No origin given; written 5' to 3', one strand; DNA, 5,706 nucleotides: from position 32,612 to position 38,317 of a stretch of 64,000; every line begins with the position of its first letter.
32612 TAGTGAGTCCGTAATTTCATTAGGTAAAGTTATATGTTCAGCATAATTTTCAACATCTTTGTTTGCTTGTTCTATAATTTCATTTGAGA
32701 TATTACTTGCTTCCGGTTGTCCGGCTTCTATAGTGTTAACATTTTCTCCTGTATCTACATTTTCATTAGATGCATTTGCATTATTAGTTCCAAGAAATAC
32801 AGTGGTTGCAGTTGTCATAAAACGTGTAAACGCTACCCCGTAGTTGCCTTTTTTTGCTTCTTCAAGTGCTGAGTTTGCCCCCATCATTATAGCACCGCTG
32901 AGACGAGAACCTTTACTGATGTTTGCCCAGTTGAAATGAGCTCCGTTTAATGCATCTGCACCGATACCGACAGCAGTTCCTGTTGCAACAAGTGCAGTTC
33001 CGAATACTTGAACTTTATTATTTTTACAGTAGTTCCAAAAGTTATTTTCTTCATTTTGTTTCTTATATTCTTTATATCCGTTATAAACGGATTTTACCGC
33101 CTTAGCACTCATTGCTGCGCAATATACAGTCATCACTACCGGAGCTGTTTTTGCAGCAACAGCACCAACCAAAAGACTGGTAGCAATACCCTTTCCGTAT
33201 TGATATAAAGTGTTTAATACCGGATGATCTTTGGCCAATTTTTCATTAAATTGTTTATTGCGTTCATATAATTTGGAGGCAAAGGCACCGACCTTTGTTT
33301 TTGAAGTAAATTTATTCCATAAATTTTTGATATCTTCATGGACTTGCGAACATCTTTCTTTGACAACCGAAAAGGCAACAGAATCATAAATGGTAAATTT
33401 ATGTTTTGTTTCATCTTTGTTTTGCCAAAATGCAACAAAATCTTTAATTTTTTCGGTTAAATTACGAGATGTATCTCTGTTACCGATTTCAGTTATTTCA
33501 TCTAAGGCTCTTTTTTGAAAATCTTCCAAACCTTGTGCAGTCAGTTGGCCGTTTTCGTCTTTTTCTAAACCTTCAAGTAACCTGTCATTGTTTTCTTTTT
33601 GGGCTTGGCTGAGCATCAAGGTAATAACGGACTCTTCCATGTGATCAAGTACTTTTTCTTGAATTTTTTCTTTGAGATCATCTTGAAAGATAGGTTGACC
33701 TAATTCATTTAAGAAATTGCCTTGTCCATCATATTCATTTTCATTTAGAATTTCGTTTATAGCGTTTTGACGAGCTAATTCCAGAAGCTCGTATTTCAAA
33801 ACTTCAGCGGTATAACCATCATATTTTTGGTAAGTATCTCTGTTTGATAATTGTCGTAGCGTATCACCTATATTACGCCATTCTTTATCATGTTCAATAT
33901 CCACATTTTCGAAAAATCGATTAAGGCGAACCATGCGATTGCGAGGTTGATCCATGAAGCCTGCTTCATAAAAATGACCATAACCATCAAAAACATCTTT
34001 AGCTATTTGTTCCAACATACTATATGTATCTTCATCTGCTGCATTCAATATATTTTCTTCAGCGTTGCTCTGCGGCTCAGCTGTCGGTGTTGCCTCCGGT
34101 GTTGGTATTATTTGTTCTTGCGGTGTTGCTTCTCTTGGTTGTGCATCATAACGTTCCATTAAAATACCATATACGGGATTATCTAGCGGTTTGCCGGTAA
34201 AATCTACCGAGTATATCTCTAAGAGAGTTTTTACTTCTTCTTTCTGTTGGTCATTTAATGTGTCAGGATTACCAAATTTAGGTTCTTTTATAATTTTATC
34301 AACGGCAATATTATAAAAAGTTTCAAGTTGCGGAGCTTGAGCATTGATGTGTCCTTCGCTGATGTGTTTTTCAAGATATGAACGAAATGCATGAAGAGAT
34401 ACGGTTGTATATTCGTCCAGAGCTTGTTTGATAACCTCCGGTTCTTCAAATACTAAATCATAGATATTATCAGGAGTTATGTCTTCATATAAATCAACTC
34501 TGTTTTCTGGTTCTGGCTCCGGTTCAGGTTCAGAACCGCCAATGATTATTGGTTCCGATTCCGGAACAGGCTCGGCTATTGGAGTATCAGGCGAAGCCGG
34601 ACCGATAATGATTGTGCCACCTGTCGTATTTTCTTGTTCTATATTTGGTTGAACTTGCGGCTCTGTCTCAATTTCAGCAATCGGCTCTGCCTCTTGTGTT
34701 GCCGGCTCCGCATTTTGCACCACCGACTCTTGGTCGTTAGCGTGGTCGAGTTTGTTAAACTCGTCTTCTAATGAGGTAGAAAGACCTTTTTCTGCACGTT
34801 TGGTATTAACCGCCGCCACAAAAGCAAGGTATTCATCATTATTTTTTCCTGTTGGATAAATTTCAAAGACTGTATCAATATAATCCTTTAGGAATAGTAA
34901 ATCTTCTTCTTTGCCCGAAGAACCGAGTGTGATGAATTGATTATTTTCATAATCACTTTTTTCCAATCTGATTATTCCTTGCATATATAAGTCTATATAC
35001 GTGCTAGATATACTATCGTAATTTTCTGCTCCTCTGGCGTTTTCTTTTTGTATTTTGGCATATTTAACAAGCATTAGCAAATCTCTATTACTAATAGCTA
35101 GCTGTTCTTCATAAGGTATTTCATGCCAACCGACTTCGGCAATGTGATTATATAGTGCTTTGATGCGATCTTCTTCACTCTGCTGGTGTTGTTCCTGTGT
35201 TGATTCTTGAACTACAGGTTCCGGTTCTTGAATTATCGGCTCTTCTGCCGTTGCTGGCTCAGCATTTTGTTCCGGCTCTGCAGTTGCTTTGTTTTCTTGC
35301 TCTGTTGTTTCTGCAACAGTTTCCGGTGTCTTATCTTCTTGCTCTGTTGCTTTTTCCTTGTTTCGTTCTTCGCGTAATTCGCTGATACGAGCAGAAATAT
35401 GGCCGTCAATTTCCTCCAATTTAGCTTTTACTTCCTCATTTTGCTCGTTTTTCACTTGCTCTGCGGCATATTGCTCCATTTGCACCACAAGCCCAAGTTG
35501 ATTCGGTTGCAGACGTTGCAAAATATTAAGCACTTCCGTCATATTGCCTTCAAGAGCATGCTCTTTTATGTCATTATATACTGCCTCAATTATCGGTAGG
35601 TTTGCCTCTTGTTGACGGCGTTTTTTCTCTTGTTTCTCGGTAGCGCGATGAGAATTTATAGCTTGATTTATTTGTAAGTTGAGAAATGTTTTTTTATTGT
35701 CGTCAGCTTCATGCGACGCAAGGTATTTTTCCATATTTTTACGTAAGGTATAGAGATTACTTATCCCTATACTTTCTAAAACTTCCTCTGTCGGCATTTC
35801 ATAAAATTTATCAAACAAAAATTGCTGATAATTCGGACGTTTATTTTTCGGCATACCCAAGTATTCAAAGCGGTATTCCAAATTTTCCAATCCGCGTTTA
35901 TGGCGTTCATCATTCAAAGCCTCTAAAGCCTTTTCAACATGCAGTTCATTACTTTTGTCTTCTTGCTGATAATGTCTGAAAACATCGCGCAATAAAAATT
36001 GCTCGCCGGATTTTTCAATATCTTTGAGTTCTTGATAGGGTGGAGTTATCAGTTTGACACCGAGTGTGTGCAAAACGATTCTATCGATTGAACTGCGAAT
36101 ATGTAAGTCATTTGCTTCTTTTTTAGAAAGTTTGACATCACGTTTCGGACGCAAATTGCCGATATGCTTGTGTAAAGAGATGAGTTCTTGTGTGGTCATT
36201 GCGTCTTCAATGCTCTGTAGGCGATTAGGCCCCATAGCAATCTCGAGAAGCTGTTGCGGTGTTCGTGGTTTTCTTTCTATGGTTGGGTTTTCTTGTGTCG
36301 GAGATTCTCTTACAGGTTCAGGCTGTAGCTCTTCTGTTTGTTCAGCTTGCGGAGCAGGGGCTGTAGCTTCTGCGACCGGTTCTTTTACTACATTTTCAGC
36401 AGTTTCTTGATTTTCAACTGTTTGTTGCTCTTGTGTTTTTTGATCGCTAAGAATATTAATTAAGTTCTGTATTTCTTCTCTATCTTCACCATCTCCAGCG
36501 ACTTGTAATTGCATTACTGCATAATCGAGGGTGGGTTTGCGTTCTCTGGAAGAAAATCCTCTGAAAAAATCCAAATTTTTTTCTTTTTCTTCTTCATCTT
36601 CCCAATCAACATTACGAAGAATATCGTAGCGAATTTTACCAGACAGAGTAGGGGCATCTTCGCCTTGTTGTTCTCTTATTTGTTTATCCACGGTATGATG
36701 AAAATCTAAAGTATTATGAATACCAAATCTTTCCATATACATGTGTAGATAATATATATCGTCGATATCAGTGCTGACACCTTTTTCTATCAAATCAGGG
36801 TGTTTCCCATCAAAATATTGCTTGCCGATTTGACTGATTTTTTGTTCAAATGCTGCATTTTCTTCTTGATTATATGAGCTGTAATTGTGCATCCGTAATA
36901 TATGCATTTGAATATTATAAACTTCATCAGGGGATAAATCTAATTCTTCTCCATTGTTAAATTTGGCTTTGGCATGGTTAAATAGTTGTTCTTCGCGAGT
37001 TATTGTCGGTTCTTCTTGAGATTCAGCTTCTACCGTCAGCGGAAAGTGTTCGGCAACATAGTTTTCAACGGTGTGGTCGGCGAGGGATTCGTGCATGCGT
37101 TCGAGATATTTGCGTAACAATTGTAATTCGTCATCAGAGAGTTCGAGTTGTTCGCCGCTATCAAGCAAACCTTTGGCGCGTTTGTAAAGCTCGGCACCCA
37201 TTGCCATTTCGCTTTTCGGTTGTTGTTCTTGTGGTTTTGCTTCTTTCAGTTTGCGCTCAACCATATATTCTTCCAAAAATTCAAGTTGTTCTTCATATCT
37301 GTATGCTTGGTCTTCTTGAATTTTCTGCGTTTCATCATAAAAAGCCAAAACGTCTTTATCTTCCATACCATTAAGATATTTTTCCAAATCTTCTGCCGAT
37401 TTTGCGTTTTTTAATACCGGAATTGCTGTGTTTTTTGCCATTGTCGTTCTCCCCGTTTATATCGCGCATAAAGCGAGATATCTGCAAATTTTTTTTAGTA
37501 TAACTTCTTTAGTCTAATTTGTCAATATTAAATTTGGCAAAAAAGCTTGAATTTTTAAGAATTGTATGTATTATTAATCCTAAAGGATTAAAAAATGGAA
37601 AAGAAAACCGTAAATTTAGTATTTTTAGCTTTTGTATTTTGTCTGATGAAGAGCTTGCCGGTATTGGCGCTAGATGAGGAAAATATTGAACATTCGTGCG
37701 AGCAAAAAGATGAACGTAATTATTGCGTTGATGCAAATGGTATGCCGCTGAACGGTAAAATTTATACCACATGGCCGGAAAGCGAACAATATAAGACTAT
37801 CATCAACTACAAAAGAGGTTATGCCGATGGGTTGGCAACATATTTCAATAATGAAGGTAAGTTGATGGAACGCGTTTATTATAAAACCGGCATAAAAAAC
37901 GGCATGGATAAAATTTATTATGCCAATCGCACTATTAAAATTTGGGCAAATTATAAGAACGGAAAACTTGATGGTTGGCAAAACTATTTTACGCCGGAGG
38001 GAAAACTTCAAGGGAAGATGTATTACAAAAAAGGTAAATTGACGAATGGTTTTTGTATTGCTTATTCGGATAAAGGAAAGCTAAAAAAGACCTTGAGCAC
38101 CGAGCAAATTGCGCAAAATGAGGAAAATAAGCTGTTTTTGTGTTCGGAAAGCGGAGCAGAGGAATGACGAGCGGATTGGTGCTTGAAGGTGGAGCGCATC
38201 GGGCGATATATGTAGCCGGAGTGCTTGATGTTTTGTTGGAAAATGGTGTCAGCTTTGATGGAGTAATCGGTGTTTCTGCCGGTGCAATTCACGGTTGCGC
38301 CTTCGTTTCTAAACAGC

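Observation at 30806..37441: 2,211-aa acidic, repeat-containing giant protein with a central Gly/Ala-rich hydrophobic hairpin and no recognisable enzymatic domain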

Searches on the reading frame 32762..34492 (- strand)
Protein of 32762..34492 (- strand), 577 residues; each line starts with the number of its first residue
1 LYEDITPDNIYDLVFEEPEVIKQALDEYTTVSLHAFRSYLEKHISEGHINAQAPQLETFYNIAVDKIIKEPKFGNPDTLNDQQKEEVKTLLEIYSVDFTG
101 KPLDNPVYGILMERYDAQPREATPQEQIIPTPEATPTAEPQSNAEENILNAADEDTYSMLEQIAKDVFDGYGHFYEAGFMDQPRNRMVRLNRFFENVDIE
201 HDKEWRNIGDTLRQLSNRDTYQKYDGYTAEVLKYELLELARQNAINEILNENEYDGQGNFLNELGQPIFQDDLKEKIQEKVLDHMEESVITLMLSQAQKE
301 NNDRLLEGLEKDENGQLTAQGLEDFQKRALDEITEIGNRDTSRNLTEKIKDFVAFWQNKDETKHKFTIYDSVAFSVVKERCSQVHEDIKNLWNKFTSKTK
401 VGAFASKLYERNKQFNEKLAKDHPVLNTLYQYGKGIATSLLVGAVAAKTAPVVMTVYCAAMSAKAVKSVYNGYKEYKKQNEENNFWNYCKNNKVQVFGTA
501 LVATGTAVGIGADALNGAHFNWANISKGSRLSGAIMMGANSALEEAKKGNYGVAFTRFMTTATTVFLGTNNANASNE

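Call 56: predict_structure(alignment_id=A5)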
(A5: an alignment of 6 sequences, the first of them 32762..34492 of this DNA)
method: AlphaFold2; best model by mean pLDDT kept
length: 577 residues; sequences in the alignment: 6
mean_pLDDT: 59.3   pTM: 0.50
mean pLDDT of the five models: 59.3, 57.8, 57.3, 55.5, 53.2
residues with pLDDT >= 90: 0; 70-90: 192; 50-70: 196; < 50: 189
segments of 3 or more residues with pLDDT < 50: 1-4, 117-153, 170-180, 215-224, 314-317, 332-346, 433-466, 493-536, 563-577
pLDDT, mean of each block of 10 residues (from residue 1): 50 74 73 75 77 76 73 67 75 70 60 53 28 28 32 56 60 41 72 83 62 48 62 87 82 67 67 76 78 67 61 51 49 42 47 59 69 80 79 66 75 83 71 44 33 36 49 68 64 48 39 34 34 47 53 55 46 32
secondary structure, 60 per line:
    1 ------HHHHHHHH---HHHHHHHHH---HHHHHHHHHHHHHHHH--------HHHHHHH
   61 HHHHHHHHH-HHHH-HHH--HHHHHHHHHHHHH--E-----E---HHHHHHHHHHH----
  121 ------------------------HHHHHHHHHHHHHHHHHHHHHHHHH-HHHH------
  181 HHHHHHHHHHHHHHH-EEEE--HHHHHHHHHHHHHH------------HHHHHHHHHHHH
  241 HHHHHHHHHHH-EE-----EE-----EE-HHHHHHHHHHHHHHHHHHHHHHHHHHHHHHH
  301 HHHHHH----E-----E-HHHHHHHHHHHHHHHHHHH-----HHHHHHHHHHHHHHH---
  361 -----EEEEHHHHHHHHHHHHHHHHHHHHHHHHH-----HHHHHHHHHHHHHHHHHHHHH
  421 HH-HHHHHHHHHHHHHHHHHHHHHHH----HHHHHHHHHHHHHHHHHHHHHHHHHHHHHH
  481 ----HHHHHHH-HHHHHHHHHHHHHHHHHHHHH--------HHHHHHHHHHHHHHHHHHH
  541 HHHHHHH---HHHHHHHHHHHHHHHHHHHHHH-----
elements in order: H7-14 H18-26 H30-45 H54-69 H71-74 H81-93 H106-116 H145-169 H171-174 H181-195 E197-200 H203-216 H229-251 H270-306 H319-337 H343-357 E366-369 H370-394 H400-422 H424-446 H451-480 H485-491 H493-513 H522-547 H551-572
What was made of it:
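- AlphaFold confidence in the module is low (pLDDT 33-55; call 56). The model predicts five helices in the module (call 56). Most of the protein is helical (call 56).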

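Call 62: fold_search(model_id=the predicted structure, library=pdb)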
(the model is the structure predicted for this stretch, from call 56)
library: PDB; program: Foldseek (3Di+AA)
matches with E <= 10: 560; with E <= 0.001: 0
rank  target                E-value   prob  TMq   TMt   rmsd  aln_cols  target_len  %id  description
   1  5z2c_I                8.5e-02  0.20  0.11  0.14  22.3       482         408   11  Crystal structure of ALPK-1 N-terminal domain in complex with ADP-heptose (released 2018-08-22)
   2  5xjj                  1.5e-01  0.16  0.12  0.14  22.1       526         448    9  Crystal structure of a MATE family protein (released 2017-09-20)
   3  7tdz_A                1.8e-01  0.11  0.12  0.07  32.3       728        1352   10  Cryo-EM model of protomer of the cytoplasmic ring of the nuclear pore complex from Xenopus laevis (released 2022-06-22)
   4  3wsp_A                2.4e-01  0.14  0.09  0.10  24.4       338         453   11  Crystal Structure of P450BM3 with N-perfluorononanoyl-L-tryptophan (released 2014-11-26)
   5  8s89                  2.5e-01  0.23  0.16  0.20  24.2       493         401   11  Efficient and scalable protein design using a relaxed sequence space (released 2024-10-16)
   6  9isu_A                2.5e-01  0.14  0.09  0.10  24.4       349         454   10  Crystal Structure of Cytochrome P450BM3 V-19A14 Mutant Heme Domain with N-Decanoyl-L-Homoserine Lactone (released 2024-12-04)
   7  3w3u                  2.6e-01  0.11  0.13  0.09  25.9       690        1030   11  Crystal structure of Kap121p mutant R349A/Q350A/D353A/E396A/N430K/D438A/N477A (released 2013-04-10)
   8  7wy2_A                2.7e-01  0.13  0.09  0.10  24.4       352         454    9  Structure of the Oxomolybdenum Mesoporphyrin IX-Reconstituted CYP102A1 F87A Mutant Haem Domain with N-Enanthyl-L-Proly (released 2023-01-04)
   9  5yro_C                2.7e-01  0.12  0.12  0.08  26.1       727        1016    8  RanL182A in complex with RanBP1-CRM1 (released 2018-11-21)
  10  2ij2_B                2.8e-01  0.14  0.09  0.11  23.7       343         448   10  Atomic structure of the heme domain of flavocytochrome P450-BM3 (released 2006-11-07)
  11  9c4k_B                2.8e-01  0.08  0.09  0.04  55.9       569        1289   10  Yersinia entomophaga holotoxin complex in prepore conformation (released 2025-12-31)
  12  5z2c_E                3.0e-01  0.10  0.10  0.12  23.7       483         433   10  Crystal structure of ALPK-1 N-terminal domain in complex with ADP-heptose (released 2018-08-22)
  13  8zd3_A                3.1e-01  0.13  0.12  0.15  24.5       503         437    8  Crystal structure of ALPK1-N+K in complex with CDP-heptose (released 2025-05-07)
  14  5z2c_F                3.2e-01  0.10  0.11  0.13  23.5       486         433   10  Crystal structure of ALPK-1 N-terminal domain in complex with ADP-heptose (released 2018-08-22)
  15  9exz_A                3.4e-01  0.15  0.16  0.15  27.3       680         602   11  Efficient and scalable protein design using a relaxed sequence space (released 2024-10-16)
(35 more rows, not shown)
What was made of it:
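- On Colicin-type pore-forming domain: The best Foldseek hits for the central model are unrelated helical proteins at E 0.085 or worse (call 62).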

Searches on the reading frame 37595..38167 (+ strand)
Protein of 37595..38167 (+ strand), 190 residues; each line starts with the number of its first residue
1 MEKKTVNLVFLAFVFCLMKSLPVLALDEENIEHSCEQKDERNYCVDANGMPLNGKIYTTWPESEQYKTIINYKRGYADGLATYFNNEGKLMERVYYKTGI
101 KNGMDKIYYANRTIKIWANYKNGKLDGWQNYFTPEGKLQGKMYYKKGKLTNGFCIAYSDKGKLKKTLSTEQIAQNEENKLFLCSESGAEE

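Call 8: search_protein_families(library=pfam, proteins=[window:37595-38167:+], max_evalue=0.001)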
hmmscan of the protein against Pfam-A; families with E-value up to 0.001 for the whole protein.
window:37595-38167:+ (190 aa): 0 families

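Call 75: search_protein_families(library=pfam, proteins=[window:37595-38167:+], max_evalue=1)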
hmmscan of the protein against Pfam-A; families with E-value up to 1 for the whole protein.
window:37595-38167:+ (190 aa): 1 family
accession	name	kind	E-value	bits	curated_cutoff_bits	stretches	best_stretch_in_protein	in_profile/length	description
PF07661.19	MORN_2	-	0.0014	19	29.6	2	78-97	2-21/22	MORN repeat variant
